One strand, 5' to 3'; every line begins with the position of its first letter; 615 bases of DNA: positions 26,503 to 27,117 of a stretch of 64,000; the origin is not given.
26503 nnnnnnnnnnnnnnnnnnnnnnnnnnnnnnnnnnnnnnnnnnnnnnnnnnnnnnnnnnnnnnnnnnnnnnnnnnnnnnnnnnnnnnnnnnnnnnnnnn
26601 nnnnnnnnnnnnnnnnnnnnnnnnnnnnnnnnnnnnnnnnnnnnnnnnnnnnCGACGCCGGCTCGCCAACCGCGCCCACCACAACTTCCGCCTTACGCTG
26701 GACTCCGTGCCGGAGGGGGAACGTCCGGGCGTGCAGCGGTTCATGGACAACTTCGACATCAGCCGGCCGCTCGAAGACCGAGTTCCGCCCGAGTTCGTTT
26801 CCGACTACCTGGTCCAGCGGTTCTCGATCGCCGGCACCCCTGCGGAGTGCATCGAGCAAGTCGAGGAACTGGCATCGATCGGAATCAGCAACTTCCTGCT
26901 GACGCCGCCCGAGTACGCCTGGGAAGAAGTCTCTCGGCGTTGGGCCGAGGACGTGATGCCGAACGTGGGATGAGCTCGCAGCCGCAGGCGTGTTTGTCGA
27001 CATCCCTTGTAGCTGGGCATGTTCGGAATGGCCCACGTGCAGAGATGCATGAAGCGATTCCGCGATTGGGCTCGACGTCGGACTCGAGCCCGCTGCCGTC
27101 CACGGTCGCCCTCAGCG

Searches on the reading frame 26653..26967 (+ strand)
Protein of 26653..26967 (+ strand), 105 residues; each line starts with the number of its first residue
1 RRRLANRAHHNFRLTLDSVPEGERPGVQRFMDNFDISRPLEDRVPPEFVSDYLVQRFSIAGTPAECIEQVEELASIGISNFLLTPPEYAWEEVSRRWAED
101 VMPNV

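Call 42: search_protein_families(library=pfam, proteins=[window:26653-26967:+], max_evalue=0.05)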
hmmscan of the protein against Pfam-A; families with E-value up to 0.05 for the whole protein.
window:26653-26967:+ (105 aa): 1 family
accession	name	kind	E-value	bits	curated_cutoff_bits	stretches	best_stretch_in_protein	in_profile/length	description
PF00296.26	Bac_luciferase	-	0.00082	19.3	27.9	1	41-79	275-313/314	Luciferase-like monooxygenase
